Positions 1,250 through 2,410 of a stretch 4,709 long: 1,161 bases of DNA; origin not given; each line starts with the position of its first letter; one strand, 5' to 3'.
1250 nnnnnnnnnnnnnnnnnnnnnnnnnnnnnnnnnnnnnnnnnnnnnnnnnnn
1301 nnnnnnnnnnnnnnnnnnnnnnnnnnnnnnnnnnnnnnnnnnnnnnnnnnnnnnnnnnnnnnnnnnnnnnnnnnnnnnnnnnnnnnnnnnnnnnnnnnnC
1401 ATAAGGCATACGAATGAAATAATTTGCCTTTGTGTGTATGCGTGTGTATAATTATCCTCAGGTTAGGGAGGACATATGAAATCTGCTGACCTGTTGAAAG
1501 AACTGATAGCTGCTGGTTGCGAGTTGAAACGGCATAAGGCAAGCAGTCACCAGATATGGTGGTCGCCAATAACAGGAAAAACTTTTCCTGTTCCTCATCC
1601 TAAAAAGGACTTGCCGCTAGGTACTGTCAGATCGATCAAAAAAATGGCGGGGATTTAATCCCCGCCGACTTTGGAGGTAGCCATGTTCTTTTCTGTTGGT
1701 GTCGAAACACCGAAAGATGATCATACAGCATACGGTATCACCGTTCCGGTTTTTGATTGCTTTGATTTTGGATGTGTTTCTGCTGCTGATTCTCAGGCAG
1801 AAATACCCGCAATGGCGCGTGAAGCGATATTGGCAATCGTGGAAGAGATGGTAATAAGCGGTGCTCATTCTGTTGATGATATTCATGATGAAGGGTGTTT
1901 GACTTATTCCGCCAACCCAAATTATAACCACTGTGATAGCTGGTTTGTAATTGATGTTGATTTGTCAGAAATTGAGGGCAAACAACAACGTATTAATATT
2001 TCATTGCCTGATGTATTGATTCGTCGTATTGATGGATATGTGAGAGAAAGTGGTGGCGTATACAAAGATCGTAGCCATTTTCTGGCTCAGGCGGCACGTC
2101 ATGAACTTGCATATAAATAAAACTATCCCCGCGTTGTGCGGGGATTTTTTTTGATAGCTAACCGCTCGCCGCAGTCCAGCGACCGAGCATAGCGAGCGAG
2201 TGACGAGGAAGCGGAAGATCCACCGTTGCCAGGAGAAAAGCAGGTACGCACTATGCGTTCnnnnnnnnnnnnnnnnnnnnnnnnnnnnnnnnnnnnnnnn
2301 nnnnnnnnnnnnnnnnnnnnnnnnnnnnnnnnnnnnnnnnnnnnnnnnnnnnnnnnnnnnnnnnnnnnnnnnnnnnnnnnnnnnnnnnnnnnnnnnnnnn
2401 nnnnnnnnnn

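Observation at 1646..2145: hicB is bracketed by two hairpins built from the same 8-9-nt arms in swapped order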

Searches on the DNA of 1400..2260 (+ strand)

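Call 6: search_dna_similar(query=window:1400-2260:+, collection=ecoli_genomes, mode=near, max_rows=30, rows=spread)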
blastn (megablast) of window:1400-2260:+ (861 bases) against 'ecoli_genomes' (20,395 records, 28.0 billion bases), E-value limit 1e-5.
Records with a match: 384; places in all: 419; records where one place covers at least 80% of the query: 289.
Genomes with a match: 375 of 5426; with a place that covers at least 80% of the query: 282. Places per genome that has any: lowest 1, median 1, highest 3. On chromosomes: 5 places; on plasmids: 414.
Best place of each record, by identity: >=99% 232; 95-99% 17; 90-95% 92; 80-90% 43.
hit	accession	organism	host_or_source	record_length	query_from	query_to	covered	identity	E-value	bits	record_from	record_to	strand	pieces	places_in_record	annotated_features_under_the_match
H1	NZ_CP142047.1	Escherichia coli strain L9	chicken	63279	1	861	100%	100.0%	0e+0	1591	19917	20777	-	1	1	type II toxin-antitoxin system HicB family antitoxin | type II toxin-antitoxin system HicA family toxin | hypothetical protein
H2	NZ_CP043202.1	Escherichia coli O16:H48 strain PG20180059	mouse gut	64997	1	861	100%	99.8%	0e+0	1580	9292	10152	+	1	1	type II toxin-antitoxin system HicB family antitoxin | type II toxin-antitoxin system HicA family toxin | hypothetical protein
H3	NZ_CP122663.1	Escherichia coli strain ETEC4073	Sus scrofa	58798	1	861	100%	99.8%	0e+0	1580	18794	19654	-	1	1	type II toxin-antitoxin system HicB family antitoxin | type II toxin-antitoxin system HicA family toxin | hypothetical protein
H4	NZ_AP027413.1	Escherichia coli strain EC361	Sus scrofa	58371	1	861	100%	99.7%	0e+0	1574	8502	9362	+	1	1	type II toxin-antitoxin system HicB family antitoxin | type II toxin-antitoxin system HicA family toxin | hypothetical protein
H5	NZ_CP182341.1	Escherichia coli strain A134_1EC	-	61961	1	861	100%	99.7%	0e+0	1572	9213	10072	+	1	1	type II toxin-antitoxin system HicB family antitoxin | type II toxin-antitoxin system HicA family toxin | hypothetical protein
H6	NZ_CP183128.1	Escherichia coli strain 613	Homo sapiens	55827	1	861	100%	99.5%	0e+0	1568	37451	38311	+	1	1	type II toxin-antitoxin system HicB family antitoxin | type II toxin-antitoxin system HicA family toxin | hypothetical protein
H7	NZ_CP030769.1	Escherichia coli strain 2017C-4173W12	missing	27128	1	861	100%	99.3%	0e+0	1557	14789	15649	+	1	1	type II toxin-antitoxin system HicB family antitoxin | type II toxin-antitoxin system HicA family toxin | hypothetical protein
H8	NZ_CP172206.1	Escherichia coli strain GF161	chicken meat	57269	1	861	100%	99.3%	0e+0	1557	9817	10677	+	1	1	type II toxin-antitoxin system HicB family antitoxin | type II toxin-antitoxin system HicA family toxin | hypothetical protein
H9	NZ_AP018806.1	Escherichia coli strain E2863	Bos taurus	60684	1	861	100%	99.2%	0e+0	1552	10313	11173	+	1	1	type II toxin-antitoxin system HicB family antitoxin | type II toxin-antitoxin system HicA family toxin | hypothetical protein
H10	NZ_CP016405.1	Escherichia coli strain 210221272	swine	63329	1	861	100%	99.2%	0e+0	1552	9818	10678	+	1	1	type II toxin-antitoxin system HicB family antitoxin | type II toxin-antitoxin system HicA family toxin | hypothetical protein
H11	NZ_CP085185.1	Escherichia coli strain EC7518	Homo sapiens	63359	1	861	100%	99.2%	0e+0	1552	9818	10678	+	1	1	type II toxin-antitoxin system HicB family antitoxin | type II toxin-antitoxin system HicA family toxin | hypothetical protein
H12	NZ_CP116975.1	Escherichia coli strain CUVM3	Sus scrofa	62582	1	861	100%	99.2%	0e+0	1552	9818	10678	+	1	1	type II toxin-antitoxin system HicB family antitoxin | type II toxin-antitoxin system HicA family toxin | hypothetical protein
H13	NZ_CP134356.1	Escherichia coli strain TUM17668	Homo sapiens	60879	1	861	100%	99.2%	0e+0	1552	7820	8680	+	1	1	type II toxin-antitoxin system HicB family antitoxin | type II toxin-antitoxin system HicA family toxin | hypothetical protein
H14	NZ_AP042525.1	Escherichia coli strain OkiPb01685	bovine feces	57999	1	861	100%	99.2%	0e+0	1552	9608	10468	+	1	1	type II toxin-antitoxin system HicB family antitoxin | type II toxin-antitoxin system HicA family toxin | hypothetical protein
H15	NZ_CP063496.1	Escherichia coli strain EF5-18-41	Gallus gallus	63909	1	861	100%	99.0%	0e+0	1541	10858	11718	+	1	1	type II toxin-antitoxin system HicB family antitoxin | type II toxin-antitoxin system HicA family toxin | hypothetical protein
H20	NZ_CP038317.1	Escherichia coli O157:H7 strain NE92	bovine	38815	24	752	85%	88.5%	0e+0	880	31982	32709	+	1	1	type II toxin-antitoxin system HicB family antitoxin | type II toxin-antitoxin system HicA family toxin | hypothetical protein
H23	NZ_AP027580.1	Escherichia coli strain LR-62-2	Homo sapiens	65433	258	861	52%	92.6%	5e-105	640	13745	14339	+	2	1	type II toxin-antitoxin system HicB family antitoxin | hypothetical protein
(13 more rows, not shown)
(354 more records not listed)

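Call 7: search_dna_similar(query=window:1400-2260:+, collection=phages, mode=distant, max_rows=40, rows=spread)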
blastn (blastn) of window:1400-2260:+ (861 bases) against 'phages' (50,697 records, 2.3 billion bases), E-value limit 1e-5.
Records with a match: 12; places in all: 12; records where one place covers at least 80% of the query: 0.
Best place of each record, by identity: 80-90% 11; 60-80% 1.
By first word of the organism name: Escherichia 7; Salmonella 2; Pasteurella 1; Enterococcus 1; Listeria 1.
By host as written in the record: Escherichia coli O157:H7 ATCC 43895 2; - 2; Pasteurella multocida Past30 1; Escherichia coli 1; Salmonella enterica subsp. enterica serovar Kentucky 1; Escherichia coli O104:H4 1; Escherichia coli O111 1; E.coli 1; and 2 more.
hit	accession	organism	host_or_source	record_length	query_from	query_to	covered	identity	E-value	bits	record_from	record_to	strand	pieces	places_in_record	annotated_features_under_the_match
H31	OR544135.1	Pasteurella phage Pmp4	Pasteurella multocida Past30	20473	149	321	20%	72.4%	1e-17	97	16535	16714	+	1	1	toxin-antitoxin system HicB-like protein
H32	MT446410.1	Escherichia virus TH38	Escherichia coli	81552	762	819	7%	89.8%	1e-11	77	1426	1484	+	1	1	record has no annotation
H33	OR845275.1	Escherichia phage ECO95 1-6-1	Escherichia coli O157:H7 ATCC 43895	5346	762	819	7%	88.1%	5e-10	73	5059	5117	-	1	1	record has no annotation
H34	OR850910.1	Salmonella phage S.Kent 1-2-1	Salmonella enterica subsp. enterica ...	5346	762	819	7%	88.1%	5e-10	73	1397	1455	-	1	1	record has no annotation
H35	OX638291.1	Escherichia phage vB_EcoP-CC2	-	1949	762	819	7%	86.9%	8e-8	64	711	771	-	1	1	none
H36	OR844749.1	Escherichia phage ECO104 4-5-2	Escherichia coli O104:H4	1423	763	819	7%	88.1%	8e-8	65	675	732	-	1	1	record has no annotation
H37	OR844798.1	Escherichia phage ECO111 5-P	Escherichia coli O111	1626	763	819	7%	88.1%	8e-8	65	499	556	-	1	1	record has no annotation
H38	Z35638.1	Escherichia phage phiX174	E.coli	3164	762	819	7%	86.4%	6e-9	68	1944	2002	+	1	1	none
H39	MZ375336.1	Salmonella phage seszw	-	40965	762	819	7%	86.4%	6e-9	68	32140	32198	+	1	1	none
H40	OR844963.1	Enterococcus phage Efm 3-10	Enterococcus faecium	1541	762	819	7%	86.4%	6e-9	68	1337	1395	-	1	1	record has no annotation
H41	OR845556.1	Escherichia phage ECO95 1-6-1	Escherichia coli O157:H7 ATCC 43895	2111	762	819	7%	86.4%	6e-9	68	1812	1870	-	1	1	record has no annotation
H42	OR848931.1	Listeria phage LM 4-14-1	Listeria monocytogenes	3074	762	819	7%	84.7%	3e-7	64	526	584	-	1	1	record has no annotation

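Call 8: get_annotated_region(hit=H1, flank=6000)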
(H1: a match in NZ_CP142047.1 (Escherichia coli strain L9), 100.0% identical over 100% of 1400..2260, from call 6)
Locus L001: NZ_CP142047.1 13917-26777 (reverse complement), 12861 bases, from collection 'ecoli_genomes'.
description: Escherichia coli strain L9 plasmid pL9-3, complete sequence
organism: Escherichia coli strain L9 (NCBI taxid 562)
replicon: plasmid pL9-3; assembly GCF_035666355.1
host: -; source: chicken; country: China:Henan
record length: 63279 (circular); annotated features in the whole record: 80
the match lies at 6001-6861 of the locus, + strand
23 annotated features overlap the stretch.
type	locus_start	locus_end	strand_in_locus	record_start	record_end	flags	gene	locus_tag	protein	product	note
CDS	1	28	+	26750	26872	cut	-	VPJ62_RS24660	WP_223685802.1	Hok/Gef family protein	-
CDS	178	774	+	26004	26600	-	-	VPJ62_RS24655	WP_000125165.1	ProQ/FINO family protein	-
CDS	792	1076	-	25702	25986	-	-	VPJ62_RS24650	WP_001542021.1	hypothetical protein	-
CDS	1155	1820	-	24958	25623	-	-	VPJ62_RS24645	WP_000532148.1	division plane positioning ATPase MipZ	-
CDS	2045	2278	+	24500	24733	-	-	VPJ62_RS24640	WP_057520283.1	hypothetical protein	-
CDS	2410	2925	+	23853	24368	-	-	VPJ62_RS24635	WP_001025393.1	J domain-containing protein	-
CDS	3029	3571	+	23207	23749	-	-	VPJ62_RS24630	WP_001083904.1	hypothetical protein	-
CDS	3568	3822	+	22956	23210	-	-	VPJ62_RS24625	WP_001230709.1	hypothetical protein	-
CDS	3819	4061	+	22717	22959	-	-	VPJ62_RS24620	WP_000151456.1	hypothetical protein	-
CDS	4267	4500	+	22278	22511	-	-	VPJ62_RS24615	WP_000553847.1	hypothetical protein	-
CDS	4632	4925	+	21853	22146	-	-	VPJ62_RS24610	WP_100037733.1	hypothetical protein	-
CDS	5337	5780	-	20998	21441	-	-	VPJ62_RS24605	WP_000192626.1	hypothetical protein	-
CDS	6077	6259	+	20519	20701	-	-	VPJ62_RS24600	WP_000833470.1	type II toxin-antitoxin system HicA family toxin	-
CDS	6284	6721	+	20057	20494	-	-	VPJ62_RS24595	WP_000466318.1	type II toxin-antitoxin system HicB family antitoxin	-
CDS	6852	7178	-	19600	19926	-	-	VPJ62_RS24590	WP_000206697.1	hypothetical protein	-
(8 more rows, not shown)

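Call 9: get_annotated_region(hit=H23, flank=3000)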
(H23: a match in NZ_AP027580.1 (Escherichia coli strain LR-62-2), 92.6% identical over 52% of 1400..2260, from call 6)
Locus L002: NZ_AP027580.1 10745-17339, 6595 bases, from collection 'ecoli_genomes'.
description: Escherichia coli strain LR-62-2 plasmid pLR-62-2_4, complete sequence
organism: Escherichia coli strain LR-62-2 (NCBI taxid 562)
replicon: plasmid pLR-62-2_4; assembly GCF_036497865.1
host: Homo sapiens; source: feces; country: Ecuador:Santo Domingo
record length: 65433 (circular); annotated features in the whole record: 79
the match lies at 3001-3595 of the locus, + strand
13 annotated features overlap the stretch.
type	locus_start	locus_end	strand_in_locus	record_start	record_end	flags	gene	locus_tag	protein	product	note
CDS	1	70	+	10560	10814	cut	-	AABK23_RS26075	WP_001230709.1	hypothetical protein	-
CDS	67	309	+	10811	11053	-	-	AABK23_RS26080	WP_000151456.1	hypothetical protein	-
CDS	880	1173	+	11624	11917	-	-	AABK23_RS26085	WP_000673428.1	hypothetical protein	-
CDS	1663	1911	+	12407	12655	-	-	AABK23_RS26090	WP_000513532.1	type II toxin-antitoxin system HicA family toxin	-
CDS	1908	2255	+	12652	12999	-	-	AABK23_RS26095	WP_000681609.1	type II toxin-antitoxin system HicB family antitoxin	-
CDS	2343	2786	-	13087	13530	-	-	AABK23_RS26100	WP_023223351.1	hypothetical protein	-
CDS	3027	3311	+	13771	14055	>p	-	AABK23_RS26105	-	type II toxin-antitoxin system HicB family antitoxin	incomplete; partial in the middle of a contig; missing C-terminus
CDS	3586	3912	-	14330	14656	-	-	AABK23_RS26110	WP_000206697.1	hypothetical protein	-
CDS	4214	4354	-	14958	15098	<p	-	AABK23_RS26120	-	hypothetical protein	incomplete; partial in the middle of a contig; missing C-terminus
CDS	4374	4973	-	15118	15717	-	-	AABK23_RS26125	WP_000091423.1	hypothetical protein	-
CDS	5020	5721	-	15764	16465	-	stbB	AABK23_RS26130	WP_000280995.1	StbB family protein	-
CDS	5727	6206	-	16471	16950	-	-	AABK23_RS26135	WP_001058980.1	hypothetical protein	-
CDS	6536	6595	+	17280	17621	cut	-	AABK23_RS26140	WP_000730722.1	plasmid mobilization protein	-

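Call 10: get_annotated_region(hit=H20, flank=3000)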
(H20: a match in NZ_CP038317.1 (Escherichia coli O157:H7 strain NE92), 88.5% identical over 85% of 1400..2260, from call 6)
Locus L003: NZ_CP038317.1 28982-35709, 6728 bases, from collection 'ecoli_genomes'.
description: Escherichia coli O157:H7 strain NE92 plasmid pNE92-2, complete sequence
organism: Escherichia coli O157:H7 strain NE92 (NCBI taxid 83334)
replicon: plasmid pNE92-2; assembly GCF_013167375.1
host: bovine; source: missing; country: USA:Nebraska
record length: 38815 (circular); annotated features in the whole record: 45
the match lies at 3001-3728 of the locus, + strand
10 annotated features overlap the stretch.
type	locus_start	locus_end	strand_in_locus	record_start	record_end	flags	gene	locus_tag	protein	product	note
CDS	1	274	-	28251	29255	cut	-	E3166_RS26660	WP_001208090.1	replication initiation protein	-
CDS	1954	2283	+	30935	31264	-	-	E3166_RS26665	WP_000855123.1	hypothetical protein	-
CDS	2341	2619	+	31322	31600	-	-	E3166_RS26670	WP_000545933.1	hypothetical protein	-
CDS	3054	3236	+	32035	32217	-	-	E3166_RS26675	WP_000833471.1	type II toxin-antitoxin system HicA family toxin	-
CDS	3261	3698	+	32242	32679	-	-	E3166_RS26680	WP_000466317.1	type II toxin-antitoxin system HicB family antitoxin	-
CDS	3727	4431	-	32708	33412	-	-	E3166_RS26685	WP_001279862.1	hypothetical protein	-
CDS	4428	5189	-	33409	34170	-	-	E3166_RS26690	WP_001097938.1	conjugal transfer protein TraL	-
CDS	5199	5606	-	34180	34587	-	-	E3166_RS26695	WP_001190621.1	hypothetical protein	-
CDS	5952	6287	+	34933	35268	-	-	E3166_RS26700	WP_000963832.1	DUF6290 family protein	-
CDS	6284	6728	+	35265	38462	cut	-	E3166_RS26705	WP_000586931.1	LPD7 domain-containing protein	-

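Call 36: build_rna_model(alignment_id=A3, structure=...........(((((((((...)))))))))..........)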
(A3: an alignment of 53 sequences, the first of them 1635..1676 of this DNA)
Model R1 built from alignment A3 (53 sequences, 42 columns); structure: as given.
model positions 42; base pairs 9; branch points 0; effective number of sequences 53; information 0.904 bits per position. Calibrated on 0.2 Mb of random sequence (short: E-values are rough).
structure used (alignment columns):
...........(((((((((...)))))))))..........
